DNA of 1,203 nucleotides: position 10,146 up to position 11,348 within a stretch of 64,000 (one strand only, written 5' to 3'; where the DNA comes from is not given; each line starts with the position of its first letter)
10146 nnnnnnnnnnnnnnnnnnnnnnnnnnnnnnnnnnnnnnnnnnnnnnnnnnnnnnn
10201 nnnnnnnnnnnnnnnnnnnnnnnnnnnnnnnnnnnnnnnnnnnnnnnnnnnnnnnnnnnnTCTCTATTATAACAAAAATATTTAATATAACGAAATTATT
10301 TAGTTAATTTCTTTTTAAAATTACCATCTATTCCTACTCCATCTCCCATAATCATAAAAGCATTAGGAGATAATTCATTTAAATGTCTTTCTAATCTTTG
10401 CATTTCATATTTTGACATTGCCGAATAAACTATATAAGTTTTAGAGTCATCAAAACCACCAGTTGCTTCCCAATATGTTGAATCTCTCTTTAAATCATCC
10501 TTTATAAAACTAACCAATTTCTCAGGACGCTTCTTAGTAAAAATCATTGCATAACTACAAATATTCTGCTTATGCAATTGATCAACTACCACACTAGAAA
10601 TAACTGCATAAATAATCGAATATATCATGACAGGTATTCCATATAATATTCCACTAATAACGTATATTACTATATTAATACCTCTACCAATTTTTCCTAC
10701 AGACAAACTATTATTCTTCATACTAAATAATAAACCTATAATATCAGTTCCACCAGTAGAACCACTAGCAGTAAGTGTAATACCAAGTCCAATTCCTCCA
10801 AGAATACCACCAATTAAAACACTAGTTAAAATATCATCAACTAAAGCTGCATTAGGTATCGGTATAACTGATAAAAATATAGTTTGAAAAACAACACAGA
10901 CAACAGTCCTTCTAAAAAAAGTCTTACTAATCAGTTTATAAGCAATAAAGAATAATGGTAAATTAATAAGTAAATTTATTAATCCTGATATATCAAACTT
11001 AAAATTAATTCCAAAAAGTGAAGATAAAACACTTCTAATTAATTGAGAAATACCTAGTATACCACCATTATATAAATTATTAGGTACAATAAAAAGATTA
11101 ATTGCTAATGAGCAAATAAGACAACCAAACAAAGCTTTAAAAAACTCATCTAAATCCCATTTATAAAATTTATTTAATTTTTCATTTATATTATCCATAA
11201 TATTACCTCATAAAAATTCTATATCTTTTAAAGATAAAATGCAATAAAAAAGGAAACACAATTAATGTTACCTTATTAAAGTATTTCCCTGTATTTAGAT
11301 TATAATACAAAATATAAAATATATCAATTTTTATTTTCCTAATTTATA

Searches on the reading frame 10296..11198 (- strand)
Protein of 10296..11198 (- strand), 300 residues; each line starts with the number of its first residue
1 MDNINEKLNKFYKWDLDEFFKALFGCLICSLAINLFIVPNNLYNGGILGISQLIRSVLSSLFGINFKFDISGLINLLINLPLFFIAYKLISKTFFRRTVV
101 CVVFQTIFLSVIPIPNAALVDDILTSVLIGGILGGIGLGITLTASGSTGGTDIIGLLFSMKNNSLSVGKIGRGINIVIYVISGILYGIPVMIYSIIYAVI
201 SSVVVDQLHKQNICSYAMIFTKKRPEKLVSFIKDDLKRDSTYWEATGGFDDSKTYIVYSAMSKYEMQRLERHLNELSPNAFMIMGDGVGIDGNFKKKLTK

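Call 68: find_encoding_contigs(protein=window:10296-11198:-, flank=10000, max_places=1)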
Protein window:10296-11198:- (300 aa): 9 contigs read that carry it; 1 place shown.
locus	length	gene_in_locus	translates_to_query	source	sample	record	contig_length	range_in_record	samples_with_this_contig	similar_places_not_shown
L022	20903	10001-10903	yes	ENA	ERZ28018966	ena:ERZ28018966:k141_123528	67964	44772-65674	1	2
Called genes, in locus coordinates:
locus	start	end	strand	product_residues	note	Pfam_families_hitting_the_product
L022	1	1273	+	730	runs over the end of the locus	PF23139:OB_YrrC, PF13086:AAA_11 (faint), PF14490:HHH_RecD2, PF00580:UvrD-helicase (faint), PF13245:AAA_19, PF13604:AAA_30, PF18335:SH3_13, PF13538:UvrD_C_2, +1 more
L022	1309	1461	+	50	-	-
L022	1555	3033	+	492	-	-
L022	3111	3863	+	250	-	PF00557:Peptidase_M24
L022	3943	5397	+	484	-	-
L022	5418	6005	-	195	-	PF14278:TetR_C_8 (weak)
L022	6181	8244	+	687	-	PF00873:ACR_tran (weak), PF03176:MMPL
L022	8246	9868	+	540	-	-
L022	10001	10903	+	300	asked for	PF02588:YitT_membrane, PF10035:DUF2179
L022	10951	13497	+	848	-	PF01624:MutS_I, PF05188:MutS_II, PF05192:MutS_III, PF05190:MutS_IV, PF00488:MutS_V, PF27441:MutS_C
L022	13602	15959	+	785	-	PF16697:Yop-YscD_cpl (weak), PF00498:FHA, PF00005:ABC_tran, PF13304:AAA_21, PF12698:ABC2_membrane_3, PF01061:ABC2_membrane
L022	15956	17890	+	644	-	PF00069:Pkinase, PF07714:PK_Tyr_Ser-Thr (weak)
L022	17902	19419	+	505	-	PF02129:Peptidase_S15 (weak), PF00561:Abhydrolase_1, PF12146:Hydrolase_4 (weak), PF12697:Abhydrolase_6 (weak)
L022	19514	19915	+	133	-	PF01029:NusB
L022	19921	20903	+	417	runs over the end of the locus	PF13742:tRNA_anti_2, PF01336:tRNA_anti-codon, PF02601:Exonuc_VII_L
